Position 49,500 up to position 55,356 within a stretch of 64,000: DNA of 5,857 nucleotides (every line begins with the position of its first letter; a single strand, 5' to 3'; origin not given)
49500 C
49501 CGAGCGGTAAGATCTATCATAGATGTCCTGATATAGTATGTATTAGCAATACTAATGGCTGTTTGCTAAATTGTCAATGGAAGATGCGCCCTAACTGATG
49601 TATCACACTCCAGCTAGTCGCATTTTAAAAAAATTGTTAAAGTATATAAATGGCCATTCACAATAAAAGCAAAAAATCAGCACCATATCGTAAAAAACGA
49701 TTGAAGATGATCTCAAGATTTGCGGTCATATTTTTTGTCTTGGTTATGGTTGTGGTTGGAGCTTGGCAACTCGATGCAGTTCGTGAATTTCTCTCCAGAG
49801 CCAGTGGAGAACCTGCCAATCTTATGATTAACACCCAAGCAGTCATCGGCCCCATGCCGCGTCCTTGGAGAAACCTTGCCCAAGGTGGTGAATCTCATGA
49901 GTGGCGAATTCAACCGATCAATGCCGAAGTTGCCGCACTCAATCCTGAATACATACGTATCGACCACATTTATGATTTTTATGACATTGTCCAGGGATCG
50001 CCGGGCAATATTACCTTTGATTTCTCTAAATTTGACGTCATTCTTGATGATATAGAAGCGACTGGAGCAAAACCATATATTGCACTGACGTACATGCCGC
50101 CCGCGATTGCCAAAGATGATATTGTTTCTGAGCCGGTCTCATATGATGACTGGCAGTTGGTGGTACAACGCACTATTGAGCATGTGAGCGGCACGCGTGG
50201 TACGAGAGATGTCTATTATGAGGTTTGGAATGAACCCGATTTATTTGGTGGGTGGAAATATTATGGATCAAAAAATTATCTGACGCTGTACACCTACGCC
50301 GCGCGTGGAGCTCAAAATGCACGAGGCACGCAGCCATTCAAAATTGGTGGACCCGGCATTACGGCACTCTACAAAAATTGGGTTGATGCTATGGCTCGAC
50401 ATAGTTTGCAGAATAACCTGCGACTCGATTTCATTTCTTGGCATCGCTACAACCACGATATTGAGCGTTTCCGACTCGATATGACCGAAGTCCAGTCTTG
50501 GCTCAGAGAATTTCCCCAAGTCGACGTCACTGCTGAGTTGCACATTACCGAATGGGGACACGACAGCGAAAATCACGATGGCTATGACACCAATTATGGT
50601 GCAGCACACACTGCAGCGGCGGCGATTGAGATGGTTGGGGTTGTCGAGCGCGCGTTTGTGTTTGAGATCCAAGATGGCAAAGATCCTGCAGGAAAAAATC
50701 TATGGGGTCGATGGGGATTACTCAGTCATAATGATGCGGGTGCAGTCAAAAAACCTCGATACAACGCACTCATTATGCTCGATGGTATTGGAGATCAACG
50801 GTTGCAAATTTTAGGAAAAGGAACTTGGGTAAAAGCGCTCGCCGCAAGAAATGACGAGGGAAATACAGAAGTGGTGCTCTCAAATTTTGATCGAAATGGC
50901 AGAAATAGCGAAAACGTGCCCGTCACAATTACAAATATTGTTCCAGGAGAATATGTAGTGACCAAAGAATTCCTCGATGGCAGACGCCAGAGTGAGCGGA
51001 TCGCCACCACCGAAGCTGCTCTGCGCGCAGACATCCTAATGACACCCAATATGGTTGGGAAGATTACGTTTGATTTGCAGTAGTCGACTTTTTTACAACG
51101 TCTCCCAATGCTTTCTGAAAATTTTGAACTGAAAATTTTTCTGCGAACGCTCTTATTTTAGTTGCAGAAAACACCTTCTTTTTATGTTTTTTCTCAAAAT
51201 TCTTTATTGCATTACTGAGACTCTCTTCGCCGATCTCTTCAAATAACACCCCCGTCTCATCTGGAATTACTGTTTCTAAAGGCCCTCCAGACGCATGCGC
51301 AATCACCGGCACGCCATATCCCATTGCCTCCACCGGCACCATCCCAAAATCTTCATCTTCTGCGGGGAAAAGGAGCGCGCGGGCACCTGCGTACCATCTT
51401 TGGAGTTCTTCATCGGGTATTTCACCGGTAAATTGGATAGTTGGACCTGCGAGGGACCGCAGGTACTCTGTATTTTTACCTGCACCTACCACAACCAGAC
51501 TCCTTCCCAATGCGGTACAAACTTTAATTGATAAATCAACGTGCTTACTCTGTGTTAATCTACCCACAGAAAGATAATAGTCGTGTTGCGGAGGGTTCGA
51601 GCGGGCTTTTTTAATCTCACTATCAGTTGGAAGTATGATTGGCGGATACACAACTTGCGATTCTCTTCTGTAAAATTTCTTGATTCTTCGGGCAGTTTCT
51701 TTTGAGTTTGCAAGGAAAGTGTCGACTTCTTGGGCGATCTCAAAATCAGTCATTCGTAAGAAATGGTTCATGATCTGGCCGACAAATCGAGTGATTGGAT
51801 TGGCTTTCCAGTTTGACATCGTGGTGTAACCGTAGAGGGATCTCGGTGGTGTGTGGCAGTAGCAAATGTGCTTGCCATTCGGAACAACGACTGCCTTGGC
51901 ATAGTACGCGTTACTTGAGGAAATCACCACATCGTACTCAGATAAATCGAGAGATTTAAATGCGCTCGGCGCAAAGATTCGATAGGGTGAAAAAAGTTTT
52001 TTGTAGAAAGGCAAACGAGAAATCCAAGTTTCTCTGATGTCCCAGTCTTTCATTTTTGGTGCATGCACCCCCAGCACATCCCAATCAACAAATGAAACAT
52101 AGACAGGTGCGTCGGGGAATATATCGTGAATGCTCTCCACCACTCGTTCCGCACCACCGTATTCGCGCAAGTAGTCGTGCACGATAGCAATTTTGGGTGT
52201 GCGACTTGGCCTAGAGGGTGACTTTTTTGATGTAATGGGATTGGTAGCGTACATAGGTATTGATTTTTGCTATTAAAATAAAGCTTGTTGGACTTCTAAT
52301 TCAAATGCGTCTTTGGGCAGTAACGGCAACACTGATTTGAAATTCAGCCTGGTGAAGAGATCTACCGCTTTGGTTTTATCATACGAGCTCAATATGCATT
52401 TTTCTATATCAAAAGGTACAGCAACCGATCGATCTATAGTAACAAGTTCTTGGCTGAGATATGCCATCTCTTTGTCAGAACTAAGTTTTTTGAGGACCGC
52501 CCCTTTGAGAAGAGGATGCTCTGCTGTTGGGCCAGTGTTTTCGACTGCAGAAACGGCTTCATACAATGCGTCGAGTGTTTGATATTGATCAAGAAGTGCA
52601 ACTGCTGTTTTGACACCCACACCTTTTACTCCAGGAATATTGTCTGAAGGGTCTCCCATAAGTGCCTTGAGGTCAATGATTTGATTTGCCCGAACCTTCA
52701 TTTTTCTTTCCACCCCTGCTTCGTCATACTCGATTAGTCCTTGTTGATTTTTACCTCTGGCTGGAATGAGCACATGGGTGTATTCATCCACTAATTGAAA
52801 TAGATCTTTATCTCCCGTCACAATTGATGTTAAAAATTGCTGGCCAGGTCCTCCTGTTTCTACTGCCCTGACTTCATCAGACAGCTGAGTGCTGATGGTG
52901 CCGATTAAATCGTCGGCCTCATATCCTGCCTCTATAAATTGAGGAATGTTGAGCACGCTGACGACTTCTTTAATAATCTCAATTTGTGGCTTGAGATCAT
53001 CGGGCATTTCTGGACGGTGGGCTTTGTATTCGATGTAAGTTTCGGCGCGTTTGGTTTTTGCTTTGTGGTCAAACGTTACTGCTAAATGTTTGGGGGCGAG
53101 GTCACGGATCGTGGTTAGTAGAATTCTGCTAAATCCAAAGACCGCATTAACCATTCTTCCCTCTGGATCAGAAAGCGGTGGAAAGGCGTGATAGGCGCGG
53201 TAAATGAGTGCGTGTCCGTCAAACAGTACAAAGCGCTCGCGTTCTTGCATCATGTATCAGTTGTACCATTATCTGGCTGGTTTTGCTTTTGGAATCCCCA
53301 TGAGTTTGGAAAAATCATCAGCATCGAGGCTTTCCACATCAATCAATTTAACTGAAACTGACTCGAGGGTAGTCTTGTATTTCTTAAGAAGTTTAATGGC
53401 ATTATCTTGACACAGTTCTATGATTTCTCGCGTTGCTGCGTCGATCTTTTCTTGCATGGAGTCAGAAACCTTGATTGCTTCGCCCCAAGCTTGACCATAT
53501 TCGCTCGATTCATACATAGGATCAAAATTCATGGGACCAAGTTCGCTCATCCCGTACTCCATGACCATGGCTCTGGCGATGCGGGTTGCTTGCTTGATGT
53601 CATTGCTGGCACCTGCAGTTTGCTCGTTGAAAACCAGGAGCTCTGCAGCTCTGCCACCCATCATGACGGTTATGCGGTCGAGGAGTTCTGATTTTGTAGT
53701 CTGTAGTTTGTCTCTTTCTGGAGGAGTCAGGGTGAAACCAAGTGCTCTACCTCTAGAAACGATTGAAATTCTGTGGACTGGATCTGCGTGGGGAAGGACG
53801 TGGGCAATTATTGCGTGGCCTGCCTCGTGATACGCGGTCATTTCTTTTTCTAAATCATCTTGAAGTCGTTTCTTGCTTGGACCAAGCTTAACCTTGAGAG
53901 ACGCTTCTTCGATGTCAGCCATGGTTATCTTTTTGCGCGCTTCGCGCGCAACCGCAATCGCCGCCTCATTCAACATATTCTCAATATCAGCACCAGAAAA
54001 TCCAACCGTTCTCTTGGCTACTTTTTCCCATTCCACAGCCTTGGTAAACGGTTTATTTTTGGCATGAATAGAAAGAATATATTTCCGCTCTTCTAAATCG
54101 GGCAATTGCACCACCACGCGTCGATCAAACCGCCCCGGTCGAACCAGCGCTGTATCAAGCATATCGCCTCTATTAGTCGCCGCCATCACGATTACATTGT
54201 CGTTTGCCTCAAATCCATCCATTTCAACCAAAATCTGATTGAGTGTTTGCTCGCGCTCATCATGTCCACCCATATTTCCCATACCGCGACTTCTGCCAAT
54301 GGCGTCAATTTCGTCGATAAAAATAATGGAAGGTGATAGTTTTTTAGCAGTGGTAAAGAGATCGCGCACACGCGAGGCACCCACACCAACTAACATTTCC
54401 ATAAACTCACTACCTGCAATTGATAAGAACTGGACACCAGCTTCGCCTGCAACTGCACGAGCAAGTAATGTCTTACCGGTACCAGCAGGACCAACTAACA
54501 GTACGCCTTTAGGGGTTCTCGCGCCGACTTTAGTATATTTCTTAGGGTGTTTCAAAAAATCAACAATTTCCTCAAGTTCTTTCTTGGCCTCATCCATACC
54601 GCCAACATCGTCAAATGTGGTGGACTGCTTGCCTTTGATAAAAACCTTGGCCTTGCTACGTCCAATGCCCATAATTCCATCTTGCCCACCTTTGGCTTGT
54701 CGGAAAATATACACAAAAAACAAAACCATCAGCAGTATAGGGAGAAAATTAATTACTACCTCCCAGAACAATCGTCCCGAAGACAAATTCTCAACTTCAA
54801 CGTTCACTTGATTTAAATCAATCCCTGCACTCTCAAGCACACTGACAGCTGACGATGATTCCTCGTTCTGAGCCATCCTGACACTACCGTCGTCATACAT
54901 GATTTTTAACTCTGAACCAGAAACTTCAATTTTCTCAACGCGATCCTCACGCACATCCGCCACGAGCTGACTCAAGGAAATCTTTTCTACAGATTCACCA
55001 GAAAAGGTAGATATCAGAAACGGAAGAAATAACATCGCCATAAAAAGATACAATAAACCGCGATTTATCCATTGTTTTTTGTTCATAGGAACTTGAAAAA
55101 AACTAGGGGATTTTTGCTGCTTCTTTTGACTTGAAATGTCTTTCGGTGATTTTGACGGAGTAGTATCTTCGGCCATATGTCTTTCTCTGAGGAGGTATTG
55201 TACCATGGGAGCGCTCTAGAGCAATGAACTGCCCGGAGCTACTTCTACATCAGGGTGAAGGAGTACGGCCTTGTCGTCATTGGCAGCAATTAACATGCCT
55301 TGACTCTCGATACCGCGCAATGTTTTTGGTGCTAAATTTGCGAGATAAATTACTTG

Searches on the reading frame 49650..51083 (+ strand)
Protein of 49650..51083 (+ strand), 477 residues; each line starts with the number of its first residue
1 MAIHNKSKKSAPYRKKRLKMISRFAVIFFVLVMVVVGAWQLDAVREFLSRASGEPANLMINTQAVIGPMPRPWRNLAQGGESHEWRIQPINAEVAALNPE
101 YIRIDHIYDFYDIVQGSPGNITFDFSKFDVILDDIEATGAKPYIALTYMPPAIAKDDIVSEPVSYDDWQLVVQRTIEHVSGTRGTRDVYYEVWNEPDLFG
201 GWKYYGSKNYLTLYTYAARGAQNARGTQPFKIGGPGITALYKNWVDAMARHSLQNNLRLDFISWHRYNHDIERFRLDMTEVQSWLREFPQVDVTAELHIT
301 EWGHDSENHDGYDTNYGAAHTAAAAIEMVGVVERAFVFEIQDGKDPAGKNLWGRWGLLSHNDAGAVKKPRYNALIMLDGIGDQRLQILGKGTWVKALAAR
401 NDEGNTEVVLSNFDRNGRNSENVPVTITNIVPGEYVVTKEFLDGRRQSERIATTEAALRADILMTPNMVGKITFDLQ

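Call 72: search_protein_families(library=pfam, proteins=[window:49650-51083:+], max_evalue=0.0001)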
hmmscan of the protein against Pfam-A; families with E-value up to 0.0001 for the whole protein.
window:49650-51083:+ (477 aa): 2 families
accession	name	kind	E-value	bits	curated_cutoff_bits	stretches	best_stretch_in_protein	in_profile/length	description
PF01229.23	Glyco_hydro_39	-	3.4e-25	89.2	26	1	84-428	34-407/472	Glycosyl hydrolases family 39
PF11790.14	Glyco_hydro_cc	-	1.4e-05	25.3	21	1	222-344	97-215/237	Glycosyl hydrolase catalytic core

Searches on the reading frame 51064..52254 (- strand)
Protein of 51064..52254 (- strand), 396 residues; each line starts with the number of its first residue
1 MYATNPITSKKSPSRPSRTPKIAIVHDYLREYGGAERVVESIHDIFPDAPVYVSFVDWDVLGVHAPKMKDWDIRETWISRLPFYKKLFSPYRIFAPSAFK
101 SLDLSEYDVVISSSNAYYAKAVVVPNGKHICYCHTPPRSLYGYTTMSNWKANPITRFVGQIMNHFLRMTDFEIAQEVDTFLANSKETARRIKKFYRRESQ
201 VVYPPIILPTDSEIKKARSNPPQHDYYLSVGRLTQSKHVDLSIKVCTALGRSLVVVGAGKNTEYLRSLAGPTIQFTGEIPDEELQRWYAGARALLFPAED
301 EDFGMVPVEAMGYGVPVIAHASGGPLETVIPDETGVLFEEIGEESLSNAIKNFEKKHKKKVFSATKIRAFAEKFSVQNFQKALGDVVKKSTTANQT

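Call 72: search_protein_families(library=pfam, proteins=[window:51064-52254:-], max_evalue=0.0001)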
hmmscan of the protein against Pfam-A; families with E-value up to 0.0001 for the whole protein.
window:51064-52254:- (396 aa): 4 families
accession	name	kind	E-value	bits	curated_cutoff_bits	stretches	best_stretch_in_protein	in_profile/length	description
PF00534.26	Glycos_transf_1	-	1.6e-27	96.6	26.4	1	213-359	4-161/172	Glycosyl transferases group 1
PF13692.12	Glyco_trans_1_4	-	5.2e-21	75.8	27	1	227-352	4-138/142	Glycosyl transferases group 1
PF20706.3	GT4-conflict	-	4.3e-09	36.3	26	1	206-329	176-320/385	Family 4 Glycosyltransferase in conflict systems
PF13439.12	Glyco_transf_4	-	1.4e-07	32.1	28.5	1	32-206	1-166/170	Glycosyltransferase Family 4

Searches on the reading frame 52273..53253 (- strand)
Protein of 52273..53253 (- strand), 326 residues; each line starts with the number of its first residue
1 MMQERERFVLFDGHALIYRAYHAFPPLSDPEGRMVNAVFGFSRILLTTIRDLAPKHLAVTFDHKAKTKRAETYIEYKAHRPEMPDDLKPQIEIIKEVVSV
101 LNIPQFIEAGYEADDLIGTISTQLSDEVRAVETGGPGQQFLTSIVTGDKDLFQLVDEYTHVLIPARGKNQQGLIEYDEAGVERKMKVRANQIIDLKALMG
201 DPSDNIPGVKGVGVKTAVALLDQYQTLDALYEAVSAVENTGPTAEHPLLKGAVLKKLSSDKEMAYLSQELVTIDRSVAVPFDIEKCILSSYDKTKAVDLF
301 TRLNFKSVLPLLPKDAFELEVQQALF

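Call 72: search_protein_families(library=pfam, proteins=[window:52273-53253:-], max_evalue=0.0001)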
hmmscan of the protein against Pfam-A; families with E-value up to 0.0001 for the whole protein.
window:52273-53253:- (326 aa): 2 families
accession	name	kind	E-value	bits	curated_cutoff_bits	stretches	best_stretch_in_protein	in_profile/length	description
PF02739.22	5_3_exonuc_N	-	9.1e-50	169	34.3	1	8-185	2-163/164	5'-3' exonuclease, N-terminal resolvase-like domain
PF01367.25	5_3_exonuc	-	7.9e-29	100.4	40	1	187-293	1-96/97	5'-3' exonuclease, C-terminal SAM fold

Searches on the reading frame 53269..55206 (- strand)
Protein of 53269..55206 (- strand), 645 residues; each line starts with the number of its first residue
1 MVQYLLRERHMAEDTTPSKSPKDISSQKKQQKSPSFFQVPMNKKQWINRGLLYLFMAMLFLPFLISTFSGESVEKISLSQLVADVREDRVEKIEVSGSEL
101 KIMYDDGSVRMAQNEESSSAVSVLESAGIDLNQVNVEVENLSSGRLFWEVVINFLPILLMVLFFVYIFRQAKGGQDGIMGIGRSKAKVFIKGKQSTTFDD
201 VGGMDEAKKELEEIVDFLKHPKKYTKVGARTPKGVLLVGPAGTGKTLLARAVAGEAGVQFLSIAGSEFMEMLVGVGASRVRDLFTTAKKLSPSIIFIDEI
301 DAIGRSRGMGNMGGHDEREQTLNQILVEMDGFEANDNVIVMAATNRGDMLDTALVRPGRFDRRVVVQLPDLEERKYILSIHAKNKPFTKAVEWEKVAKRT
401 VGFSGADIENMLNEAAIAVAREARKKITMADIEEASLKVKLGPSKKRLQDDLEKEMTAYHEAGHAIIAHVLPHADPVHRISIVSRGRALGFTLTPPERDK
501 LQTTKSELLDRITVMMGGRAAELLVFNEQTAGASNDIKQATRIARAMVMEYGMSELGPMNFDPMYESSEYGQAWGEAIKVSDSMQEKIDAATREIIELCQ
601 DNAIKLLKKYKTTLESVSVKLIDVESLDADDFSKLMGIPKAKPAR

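Call 9: search_protein_families(library=pfam, proteins=[window:53269-55206:-], max_evalue=0.00001)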
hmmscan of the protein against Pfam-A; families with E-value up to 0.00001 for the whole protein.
window:53269-55206:- (645 aa): 5 families
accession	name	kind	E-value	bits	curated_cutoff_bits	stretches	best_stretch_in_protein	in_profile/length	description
PF01434.24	Peptidase_M41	-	2.2e-59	201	29.9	1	449-635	3-191/191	Peptidase family M41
PF00004.35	AAA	-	1.2e-43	149.1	21.2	1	235-367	1-130/131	ATPase family associated with various cellular activities (AAA)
PF17862.7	AAA_lid_3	-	2.8e-14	52.8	27.2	1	391-434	2-45/45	AAA+ lid domain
PF06480.20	FtsH_ext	-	3.7e-06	27.5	25.5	1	52-111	3-70/103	FtsH Extracellular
PF07728.20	AAA_5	-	8e-06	26.3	22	0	234-321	1-96/139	AAA domain (dynein-related subfamily)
